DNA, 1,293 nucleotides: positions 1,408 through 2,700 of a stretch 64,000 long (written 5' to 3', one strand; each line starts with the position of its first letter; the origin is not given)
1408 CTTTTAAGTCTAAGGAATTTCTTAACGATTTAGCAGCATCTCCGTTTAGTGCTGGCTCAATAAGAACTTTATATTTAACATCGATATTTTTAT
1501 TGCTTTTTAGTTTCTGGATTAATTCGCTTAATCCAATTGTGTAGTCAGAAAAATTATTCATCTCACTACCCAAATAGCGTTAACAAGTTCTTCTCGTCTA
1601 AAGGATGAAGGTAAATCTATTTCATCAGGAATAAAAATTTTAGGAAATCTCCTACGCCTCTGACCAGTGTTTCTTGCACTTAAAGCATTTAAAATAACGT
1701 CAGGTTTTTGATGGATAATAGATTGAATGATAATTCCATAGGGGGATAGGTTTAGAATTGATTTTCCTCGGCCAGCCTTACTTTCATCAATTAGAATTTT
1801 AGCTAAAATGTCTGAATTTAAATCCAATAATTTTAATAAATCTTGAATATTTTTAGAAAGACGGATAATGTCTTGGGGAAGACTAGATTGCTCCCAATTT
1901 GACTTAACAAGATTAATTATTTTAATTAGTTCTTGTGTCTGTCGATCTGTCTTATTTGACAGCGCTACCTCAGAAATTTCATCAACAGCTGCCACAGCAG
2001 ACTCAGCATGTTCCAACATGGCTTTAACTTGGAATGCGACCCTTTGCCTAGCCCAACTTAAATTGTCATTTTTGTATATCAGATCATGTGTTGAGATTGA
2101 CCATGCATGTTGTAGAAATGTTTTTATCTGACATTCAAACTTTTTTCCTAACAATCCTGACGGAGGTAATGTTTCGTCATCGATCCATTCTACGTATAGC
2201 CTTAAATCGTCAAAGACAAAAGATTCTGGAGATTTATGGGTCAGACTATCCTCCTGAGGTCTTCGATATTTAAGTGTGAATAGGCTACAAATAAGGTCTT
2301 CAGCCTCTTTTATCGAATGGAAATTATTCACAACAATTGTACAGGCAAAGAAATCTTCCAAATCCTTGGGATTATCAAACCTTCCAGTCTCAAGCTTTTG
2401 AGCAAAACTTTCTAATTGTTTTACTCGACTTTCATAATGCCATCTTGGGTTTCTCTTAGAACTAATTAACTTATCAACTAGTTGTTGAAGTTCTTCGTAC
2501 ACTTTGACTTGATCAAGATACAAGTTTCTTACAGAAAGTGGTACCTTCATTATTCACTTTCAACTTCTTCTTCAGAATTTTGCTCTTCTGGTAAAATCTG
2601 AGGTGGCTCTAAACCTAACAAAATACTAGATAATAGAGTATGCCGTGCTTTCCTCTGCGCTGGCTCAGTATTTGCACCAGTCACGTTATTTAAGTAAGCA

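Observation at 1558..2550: Stand-alone RelA/SpoT-fold protein with intact catalytic motifs and an uncharacterised C-terminal domain (toxSAS/CapRel-like architecture)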

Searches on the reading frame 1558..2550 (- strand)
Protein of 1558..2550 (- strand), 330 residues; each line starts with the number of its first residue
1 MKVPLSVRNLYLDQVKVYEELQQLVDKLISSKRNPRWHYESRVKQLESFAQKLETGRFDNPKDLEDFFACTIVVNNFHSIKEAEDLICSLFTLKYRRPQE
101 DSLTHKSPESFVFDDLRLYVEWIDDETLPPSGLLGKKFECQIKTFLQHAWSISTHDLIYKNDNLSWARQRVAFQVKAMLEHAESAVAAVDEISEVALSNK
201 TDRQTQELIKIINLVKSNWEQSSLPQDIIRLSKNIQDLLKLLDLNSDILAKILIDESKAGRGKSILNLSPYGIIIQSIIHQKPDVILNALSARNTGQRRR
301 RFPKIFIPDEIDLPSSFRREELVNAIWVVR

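Call 3: search_protein_families(library=pfam, proteins=[window:1558-2550:-], max_evalue=1)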
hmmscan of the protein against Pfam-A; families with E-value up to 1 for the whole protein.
window:1558-2550:- (330 aa): 5 families
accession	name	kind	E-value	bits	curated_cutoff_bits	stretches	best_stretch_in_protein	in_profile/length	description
PF04607.23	RelA_SpoT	-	2e-09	38.2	27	1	41-162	1-111/113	Region found in RelA / SpoT proteins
PF14389.11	Lzipper-MIP1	-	0.038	14.8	32.2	0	173-215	24-63/84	Leucine-zipper of ternary complex factor MIP1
PF00239.26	Resolvase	-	0.075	13.6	23.3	1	167-243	10-87/145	Resolvase, N terminal domain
PF12552.13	DUF3741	-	0.35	11.2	24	1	229-255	16-42/45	Protein of unknown function (DUF3741)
PF08951.15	EntA_Immun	-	0.51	11.1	22.1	0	189-239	5-55/73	Enterocin A Immunity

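Call 4: search_protein_families(library=padloc, proteins=[window:1558-2550:-], max_evalue=1)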
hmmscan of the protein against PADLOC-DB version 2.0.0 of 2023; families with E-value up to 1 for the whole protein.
window:1558-2550:- (330 aa): 1 family
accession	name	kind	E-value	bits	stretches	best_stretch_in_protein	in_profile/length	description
PDLC04999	PDC-S33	-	2.3e-07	28.6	1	17-151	47-175/349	-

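Call 5: search_protein_families(library=ncbifam, proteins=[window:1558-2550:-], max_evalue=1)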
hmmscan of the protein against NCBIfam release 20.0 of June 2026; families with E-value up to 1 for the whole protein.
window:1558-2550:- (330 aa): 0 families

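Call 6: find_homologous_proteins(query=window:1558-2550:-, max_evalue=0.001)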
Query window:1558-2550:- (330 aa): 1705 proteins with E <= 0.001 among 3600 candidates; the best 120 are listed.
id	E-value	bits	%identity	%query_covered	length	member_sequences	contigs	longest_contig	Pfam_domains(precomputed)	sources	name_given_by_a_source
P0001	9.8e-214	727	100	100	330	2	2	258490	PF04607.24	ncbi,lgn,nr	ncbi:MAG: hypothetical protein IV090_20540 [Candidatus Sericytochromatia bacterium]|nr:hypothetical 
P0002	4.8e-103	363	52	99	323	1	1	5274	PF04607.24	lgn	-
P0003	4.4e-100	353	52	99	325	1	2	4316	PF04607.24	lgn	-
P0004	1.0e-99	352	52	99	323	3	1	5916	PF04607.24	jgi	jgi:ppGpp synthetase/RelA/SpoT-type nucleotidyltranferase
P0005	2.3e-99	351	48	99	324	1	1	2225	PF04607.24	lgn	-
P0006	8.2e-99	349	51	99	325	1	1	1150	PF04607.24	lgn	-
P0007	4.5e-98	347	50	99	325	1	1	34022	PF04607.24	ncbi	ncbi:hypothetical protein ACFL43_01830 [Thermodesulfobacteriota bacterium]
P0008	5.9e-98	346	55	95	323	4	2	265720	PF04607.24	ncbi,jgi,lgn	jgi:ppGpp synthetase/RelA/SpoT-type nucleotidyltranferase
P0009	1.2e-97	345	48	99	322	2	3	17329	PF04607.24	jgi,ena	-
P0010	5.9e-97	343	50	99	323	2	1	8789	PF04607.24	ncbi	-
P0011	1.5e-96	342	54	95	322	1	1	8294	PF04607.24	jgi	jgi:hypothetical protein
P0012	1.9e-96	341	49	99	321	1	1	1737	PF04607.24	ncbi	ncbi:MAG: hypothetical protein ABFD07_10195 [Methanobacterium sp.]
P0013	3.4e-95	337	51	96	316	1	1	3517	PF04607.24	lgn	-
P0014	4.3e-95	337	48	99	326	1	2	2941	PF04607.24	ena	-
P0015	4.9e-95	337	50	99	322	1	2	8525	PF04607.24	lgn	-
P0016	5.6e-95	336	53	95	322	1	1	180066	PF04607.24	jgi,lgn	jgi:hypothetical protein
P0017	1.4e-94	335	48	99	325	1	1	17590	PF04607.24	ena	-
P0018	1.6e-94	335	51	96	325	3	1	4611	PF04607.24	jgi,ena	-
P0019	1.6e-94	335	50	96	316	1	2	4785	PF04607.24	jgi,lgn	-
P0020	2.0e-94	335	50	99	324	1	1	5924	PF04607.24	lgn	-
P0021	2.3e-94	334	50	95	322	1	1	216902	PF04607.24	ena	-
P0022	5.3e-94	333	51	96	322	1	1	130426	PF04607.24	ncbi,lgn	-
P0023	1.2e-93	332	50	99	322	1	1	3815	PF04607.24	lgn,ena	-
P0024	1.7e-93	332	49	99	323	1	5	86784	PF04607.24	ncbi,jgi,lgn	-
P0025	2.1e-93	331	46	99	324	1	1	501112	PF04607.24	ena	-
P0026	2.6e-93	331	52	89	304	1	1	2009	PF04607.24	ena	-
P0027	5.7e-93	330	48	99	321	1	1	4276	PF04607.24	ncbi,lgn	-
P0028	1.0e-92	329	51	95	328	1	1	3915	PF04607.24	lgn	-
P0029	1.2e-92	329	48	99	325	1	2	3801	PF04607.24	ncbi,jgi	ncbi:MAG: hypothetical protein ABSA18_17430 [Dehalococcoidia bacterium]|jgi:ppGpp synthetase/RelA/Sp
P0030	1.4e-92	329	49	96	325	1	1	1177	PF04607.24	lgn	-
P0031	2.7e-92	328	49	99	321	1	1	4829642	PF04607.24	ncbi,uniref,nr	ncbi:hypothetical protein KP003_18780 [Geomonas nitrogeniifigens]|uniref:hypothetical protein n=1 Ta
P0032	3.7e-92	327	47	96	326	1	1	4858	PF04607.24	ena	-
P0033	3.9e-92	327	48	99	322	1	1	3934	PF04607.24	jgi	-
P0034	4.3e-92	327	48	99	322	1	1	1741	PF04607.24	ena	-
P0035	4.5e-92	327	48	99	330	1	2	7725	PF04607.24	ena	-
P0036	5.0e-92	327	48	99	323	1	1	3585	PF04607.24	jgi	jgi:hypothetical protein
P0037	5.4e-92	327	49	99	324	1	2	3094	PF04607.24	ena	-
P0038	7.3e-92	326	48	99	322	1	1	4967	PF04607.24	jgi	jgi:hypothetical protein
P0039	8.4e-92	326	50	95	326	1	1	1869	PF04607.24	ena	-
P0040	1.0e-91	326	49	99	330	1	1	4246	PF04607.24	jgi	-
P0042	1.1e-91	326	47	99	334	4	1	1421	PF04607.24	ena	-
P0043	1.3e-91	325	50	99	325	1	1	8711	PF04607.24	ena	-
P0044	1.5e-91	325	50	99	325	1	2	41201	PF04607.24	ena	-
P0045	1.8e-91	325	48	99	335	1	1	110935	PF04607.24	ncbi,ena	-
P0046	1.9e-91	325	49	99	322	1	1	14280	PF04607.24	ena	-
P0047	1.9e-91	325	49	99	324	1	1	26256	PF04607.24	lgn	-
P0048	2.0e-91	325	49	96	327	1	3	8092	PF04607.24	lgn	-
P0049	2.1e-91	325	48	99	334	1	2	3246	PF04607.24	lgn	-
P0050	2.2e-91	325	48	100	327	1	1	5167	PF04607.24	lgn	-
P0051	2.3e-91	325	48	100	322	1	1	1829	PF04607.24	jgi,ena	-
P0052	3.1e-91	324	49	96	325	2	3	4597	PF04607.24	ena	-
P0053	4.0e-91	324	48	99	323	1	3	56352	PF04607.24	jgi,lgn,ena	-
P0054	5.1e-91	323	48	99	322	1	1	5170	PF04607.24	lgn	-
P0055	5.4e-91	323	51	96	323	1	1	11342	PF04607.24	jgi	jgi:ppGpp synthetase/RelA/SpoT-type nucleotidyltranferase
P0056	6.1e-91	323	46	99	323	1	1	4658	PF04607.24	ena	-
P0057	6.2e-91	323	48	99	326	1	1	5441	PF04607.24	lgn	-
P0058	8.1e-91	323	48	99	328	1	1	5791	PF04607.24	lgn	-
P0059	8.3e-91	323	47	99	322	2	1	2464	PF04607.24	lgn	-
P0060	8.6e-91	323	47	95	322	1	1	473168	PF04607.24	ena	-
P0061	1.0e-90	322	49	99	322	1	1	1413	PF04607.24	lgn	-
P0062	1.7e-90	322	50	97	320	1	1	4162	PF04607.24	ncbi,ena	-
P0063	1.8e-90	322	48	96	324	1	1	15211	PF04607.24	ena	-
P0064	3.0e-90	321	45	99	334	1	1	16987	PF04607.24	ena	-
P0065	3.1e-90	321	46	99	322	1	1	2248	PF04607.24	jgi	jgi:ppGpp synthetase/RelA/SpoT-type nucleotidyltranferase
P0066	3.9e-90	321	48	99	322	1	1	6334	PF04607.24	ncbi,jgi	-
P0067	4.8e-90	320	46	99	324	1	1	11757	PF04607.24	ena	-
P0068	6.0e-90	320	48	99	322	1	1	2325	PF04607.24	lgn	-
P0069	6.3e-90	320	47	99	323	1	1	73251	PF04607.24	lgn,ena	-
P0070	6.6e-90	320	49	96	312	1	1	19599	PF04607.24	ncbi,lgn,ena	-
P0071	6.7e-90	320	48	99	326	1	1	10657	PF04607.24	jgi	jgi:ppGpp synthetase/RelA/SpoT-type nucleotidyltranferase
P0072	6.9e-90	320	47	99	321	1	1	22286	PF04607.24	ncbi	-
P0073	7.4e-90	320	49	96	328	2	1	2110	PF04607.24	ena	-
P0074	7.5e-90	320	46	98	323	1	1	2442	PF04607.24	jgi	jgi:ppGpp synthetase/RelA/SpoT-type nucleotidyltranferase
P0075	8.7e-90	319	47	99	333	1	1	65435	PF04607.24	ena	-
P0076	9.3e-90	319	49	100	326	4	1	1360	PF04607.24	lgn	-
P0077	9.6e-90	319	46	100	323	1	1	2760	PF04607.24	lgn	-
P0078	1.2e-89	319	48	99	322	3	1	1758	PF04607.24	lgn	-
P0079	1.3e-89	319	48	99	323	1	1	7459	PF04607.24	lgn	-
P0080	1.3e-89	319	49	97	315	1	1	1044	PF04607.24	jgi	-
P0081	1.4e-89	319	47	99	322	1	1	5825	PF04607.24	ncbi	-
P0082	1.4e-89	319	48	100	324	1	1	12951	PF04607.24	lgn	-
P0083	1.5e-89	319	51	89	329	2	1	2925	PF04607.24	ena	-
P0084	1.6e-89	319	46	99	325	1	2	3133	PF04607.24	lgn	-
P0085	1.7e-89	318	49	99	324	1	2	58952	PF04607.24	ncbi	ncbi:MAG: hypothetical protein ACLP5H_13730 [Desulfomonilaceae bacterium]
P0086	1.7e-89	318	47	99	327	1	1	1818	PF04607.24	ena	-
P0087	2.3e-89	318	47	99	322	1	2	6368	PF04607.24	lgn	-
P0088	2.4e-89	318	46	99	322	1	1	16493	PF04607.24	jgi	jgi:ppGpp synthetase/RelA/SpoT-type nucleotidyltranferase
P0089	2.4e-89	318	48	95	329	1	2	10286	PF04607.24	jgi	jgi:ppGpp synthetase/RelA/SpoT-type nucleotidyltranferase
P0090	2.4e-89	318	47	99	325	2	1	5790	PF04607.24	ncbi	-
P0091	2.5e-89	318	49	96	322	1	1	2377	PF04607.24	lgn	-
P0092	2.8e-89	318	48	99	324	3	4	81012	PF04607.24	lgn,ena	-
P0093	3.1e-89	318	47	99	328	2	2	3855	PF04607.24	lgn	-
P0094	3.4e-89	317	48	99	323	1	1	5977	PF04607.24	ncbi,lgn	ncbi:MAG: hypothetical protein AB7W37_16565 [Syntrophobacteraceae bacterium]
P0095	3.6e-89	317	46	99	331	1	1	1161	PF04607.24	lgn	-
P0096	5.6e-89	317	47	99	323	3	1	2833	PF04607.24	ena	-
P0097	6.7e-89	316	47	99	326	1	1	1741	PF04607.24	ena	-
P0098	7.0e-89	316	49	96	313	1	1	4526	PF04607.24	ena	-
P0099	9.0e-89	316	49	100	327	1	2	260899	PF04607.24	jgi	jgi:ppGpp synthetase/RelA/SpoT-type nucleotidyltranferase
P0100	9.8e-89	316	49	100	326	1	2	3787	PF04607.24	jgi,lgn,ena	jgi:ppGpp synthetase/RelA/SpoT-type nucleotidyltranferase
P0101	1.0e-88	316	46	99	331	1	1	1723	PF04607.24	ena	-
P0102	1.2e-88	316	47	99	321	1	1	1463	PF04607.24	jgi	jgi:ppGpp synthetase/RelA/SpoT-type nucleotidyltranferase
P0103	1.2e-88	316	48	99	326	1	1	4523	PF04607.24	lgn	-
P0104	1.2e-88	316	49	93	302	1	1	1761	PF04607.24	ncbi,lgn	-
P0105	1.3e-88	316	48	100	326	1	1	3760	PF04607.24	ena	-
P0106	1.6e-88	315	48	99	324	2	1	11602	PF04607.24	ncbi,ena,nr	ncbi:MAG: hypothetical protein F4Y61_06625 [Rhodothermaceae bacterium]|nr:hypothetical protein [Rhod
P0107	1.7e-88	315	48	99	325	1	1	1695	PF04607.24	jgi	jgi:ppGpp synthetase/RelA/SpoT-type nucleotidyltranferase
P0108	2.0e-88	315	47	100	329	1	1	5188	PF04607.24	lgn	-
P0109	2.1e-88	315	48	96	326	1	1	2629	PF04607.24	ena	-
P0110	2.2e-88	315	46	99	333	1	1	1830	PF04607.24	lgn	-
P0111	2.3e-88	315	48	100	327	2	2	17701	PF04607.24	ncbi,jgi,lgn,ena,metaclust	metaclust:\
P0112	2.4e-88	315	46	99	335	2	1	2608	PF04607.24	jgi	jgi:ppGpp synthetase/RelA/SpoT-type nucleotidyltranferase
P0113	2.6e-88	315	47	99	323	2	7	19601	PF04607.24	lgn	-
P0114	2.6e-88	315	47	99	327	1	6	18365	PF04607.24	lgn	-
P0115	2.8e-88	314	48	99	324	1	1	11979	PF04607.24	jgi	jgi:ppGpp synthetase/RelA/SpoT-type nucleotidyltranferase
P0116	2.9e-88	314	46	99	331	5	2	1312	PF04607.24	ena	-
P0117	3.3e-88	314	48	99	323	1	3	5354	PF04607.24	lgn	-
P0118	3.4e-88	314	46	98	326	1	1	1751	PF04607.24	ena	-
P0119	3.6e-88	314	49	95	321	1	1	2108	PF04607.24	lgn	-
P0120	3.8e-88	314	48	96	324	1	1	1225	PF04607.24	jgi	jgi:ppGpp synthetase/RelA/SpoT-type nucleotidyltranferase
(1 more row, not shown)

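Call 7: search_solved_structures(query=window:1561-2550:-, max_evalue=10, show_alignments=3)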
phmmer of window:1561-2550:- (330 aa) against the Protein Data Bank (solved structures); distinct sequences matched with E-value up to 10: 3.
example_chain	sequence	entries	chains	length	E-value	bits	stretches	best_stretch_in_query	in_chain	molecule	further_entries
2be3_A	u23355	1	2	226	0.0046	19.7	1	31-180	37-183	GTP pyrophosphokinase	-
7ztb_A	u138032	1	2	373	0.0056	19.4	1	62-161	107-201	RelA/SpoT family protein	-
9erv_A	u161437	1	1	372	0.0057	19.4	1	62-161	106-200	RelA/SpoT family protein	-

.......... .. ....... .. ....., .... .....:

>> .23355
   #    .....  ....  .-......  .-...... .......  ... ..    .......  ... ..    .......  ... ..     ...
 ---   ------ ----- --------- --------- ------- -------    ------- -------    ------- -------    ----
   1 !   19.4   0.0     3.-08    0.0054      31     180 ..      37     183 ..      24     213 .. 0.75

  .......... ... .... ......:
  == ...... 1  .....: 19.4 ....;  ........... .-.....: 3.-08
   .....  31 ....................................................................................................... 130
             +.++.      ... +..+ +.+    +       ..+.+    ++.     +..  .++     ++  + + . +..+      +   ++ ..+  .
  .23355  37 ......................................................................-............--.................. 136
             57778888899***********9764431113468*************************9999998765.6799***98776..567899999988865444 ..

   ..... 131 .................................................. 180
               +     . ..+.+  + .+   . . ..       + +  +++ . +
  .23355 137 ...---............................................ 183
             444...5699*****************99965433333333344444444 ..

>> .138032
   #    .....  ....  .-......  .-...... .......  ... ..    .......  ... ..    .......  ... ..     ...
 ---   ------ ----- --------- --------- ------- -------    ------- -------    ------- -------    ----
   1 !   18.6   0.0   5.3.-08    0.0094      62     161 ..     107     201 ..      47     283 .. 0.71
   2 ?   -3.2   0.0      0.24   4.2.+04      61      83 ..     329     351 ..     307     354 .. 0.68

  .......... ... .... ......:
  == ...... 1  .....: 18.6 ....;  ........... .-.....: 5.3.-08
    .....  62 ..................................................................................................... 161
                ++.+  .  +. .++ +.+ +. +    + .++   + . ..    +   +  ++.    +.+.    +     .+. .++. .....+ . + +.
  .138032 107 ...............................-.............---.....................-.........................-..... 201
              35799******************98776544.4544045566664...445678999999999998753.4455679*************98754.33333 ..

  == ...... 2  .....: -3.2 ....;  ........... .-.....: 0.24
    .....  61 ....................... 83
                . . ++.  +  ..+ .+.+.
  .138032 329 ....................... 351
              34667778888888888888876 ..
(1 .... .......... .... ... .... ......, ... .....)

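Call 8: search_protein_families(library=phrogs, proteins=[window:1558-2550:-], max_evalue=0.1)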
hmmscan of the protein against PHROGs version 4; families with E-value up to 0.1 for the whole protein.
window:1558-2550:- (330 aa): 5 families
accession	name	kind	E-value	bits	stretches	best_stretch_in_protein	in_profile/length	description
phrog_9640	-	unknown function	8.1e-09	36.2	1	19-208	23-222/365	-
phrog_32462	-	unknown function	2.9e-06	27.5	1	39-212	49-224/330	-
phrog_4773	-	unknown function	1.6e-05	25.2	1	39-156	72-186/353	-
phrog_9841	-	lysis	0.01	17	1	197-231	79-112/120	Rz-like spanin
phrog_21756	-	unknown function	0.06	14.5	0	129-214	19-106/119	-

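Call 19: find_related_loci(query=A1, collection=genome_contigs, flank=8000)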
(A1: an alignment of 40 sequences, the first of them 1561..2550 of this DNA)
Query A1 (330 aa) in genome_contigs; peptide patterns used: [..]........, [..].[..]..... (x = any residue, [..] = any of these).
184 stretches matched a pattern; 124 encode a relative of the query (tblastn E <= 1e-3); the best 80 are kept; 80 distinct loci.
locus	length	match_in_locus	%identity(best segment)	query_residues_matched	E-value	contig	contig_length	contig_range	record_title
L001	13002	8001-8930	51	1-317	6e-101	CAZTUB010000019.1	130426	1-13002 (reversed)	MAG TPA_asm: uncultured Clostridia bacterium isolate binchicken_co174_39 genome assembly, contig: NODE_42_length_130426_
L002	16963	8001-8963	48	1-327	7e-100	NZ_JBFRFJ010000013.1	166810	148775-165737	Terriglobus sp. 2YAB30_2 SCAFFOLD_18, whole genome shotgun sequence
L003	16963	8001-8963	49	1-327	1e-99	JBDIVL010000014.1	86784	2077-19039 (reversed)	MAG: Candidatus Brocadiaceae bacterium isolate Bin_5 NODE_176_length_86784_cov_8.396944, whole genome shotgun sequence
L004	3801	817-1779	48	1-327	4e-100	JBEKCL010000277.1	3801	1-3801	MAG: Dehalococcoidia bacterium isolate SPRUCE 159 SPRUCE_159_277, whole genome shotgun sequence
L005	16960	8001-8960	48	1-326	1e-98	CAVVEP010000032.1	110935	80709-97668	MAG: uncultured delta proteobacterium isolate MFD02416.bin.3.208 genome assembly, contig: contig_3314, whole genome shot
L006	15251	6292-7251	49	1-326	3e-97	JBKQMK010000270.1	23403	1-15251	MAG: Desulfomonilaceae bacterium isolate LABRr1A1B1C__bin_124 LABRr1A1B1C_000000117560, whole genome shotgun sequence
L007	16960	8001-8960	48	1-326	2e-95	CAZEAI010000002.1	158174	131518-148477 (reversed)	MAG TPA_asm: uncultured bacterium isolate SRP077602_co2_308 genome assembly, contig: NODE_76_length_158174_cov_5.244512,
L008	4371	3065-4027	46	1-327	1e-95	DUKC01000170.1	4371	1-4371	MAG TPA_asm: Thermoplasmata archaeon isolate UBA9212 contig_111932, whole genome shotgun sequence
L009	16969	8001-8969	45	1-329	8e-95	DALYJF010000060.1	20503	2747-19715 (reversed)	MAG TPA_asm: Nitrospira sp. isolate CTOTU46610 NODE_227_length_20503_cov_4.743007, whole genome shotgun sequence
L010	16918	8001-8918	51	1-313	2e-94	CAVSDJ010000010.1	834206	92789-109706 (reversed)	MAG: Blastocatellia bacterium isolate MFD01916.bin.3.112 genome assembly, contig: contig_9977, whole genome shotgun sequ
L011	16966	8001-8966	46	1-328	9e-94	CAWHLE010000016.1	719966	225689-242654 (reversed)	MAG: uncultured delta proteobacterium isolate MFD02416.bin.2.187 genome assembly, contig: contig_3533, whole genome shot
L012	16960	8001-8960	48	1-326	1e-93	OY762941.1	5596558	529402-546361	MAG: uncultured Syntrophobacter sp. isolate 8beb1b32-fcc7-4ae2-b8e9-2f20d438afad genome assembly, chromosome: 1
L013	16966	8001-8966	47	1-329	1e-91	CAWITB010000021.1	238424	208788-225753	MAG: Bryobacterales bacterium isolate MFD09603.bin.2.34 genome assembly, contig: contig_24845, whole genome shotgun sequ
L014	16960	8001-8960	46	1-326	4e-91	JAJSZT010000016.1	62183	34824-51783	MAG: Deltaproteobacteria bacterium isolate CR9063A Ga0402054_021, whole genome shotgun sequence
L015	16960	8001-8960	45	1-326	8e-91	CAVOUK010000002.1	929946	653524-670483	MAG: Thermodesulfovibrionia bacterium isolate MFD10007.bin.2.208 genome assembly, contig: contig_11939, whole genome sho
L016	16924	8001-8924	48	1-314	9e-91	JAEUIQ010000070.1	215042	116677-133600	MAG: Planctomycetaceae bacterium isolate new MAG-47 k141_1916424, whole genome shotgun sequence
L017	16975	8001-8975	44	1-328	2e-90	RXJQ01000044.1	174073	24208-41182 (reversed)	MAG: Burkholderiales bacterium isolate AWTP1-19 sample_66_scaffold_19, whole genome shotgun sequence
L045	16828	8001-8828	48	1-276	1e-81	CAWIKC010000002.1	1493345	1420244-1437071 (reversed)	MAG: Bryobacterales bacterium isolate MFD09286.bin.1.102 genome assembly, contig: contig_21209, whole genome shotgun seq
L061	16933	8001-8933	43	1-314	7e-78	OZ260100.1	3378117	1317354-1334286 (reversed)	MAG: Vicingaceae bacterium isolate K1488-mx-bin03 genome assembly, chromosome: 1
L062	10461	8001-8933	43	1-314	7e-78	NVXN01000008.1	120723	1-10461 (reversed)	MAG: Aequorivita sp. isolate NORP10 Contig_source1382A_383, whole genome shotgun sequence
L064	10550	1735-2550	49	1-272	2e-77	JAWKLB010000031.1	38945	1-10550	MAG: Chitinophagales bacterium isolate BC3.24 BC3.24.fa-31, whole genome shotgun sequence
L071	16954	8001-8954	40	1-326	2e-73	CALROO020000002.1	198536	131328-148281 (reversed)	MAG: Rhizobium sp. Q54 isolate JJ-M10A2-106-2-m1-bin319 genome assembly, contig: JJ-M10A2-106-C13, whole genome shotgun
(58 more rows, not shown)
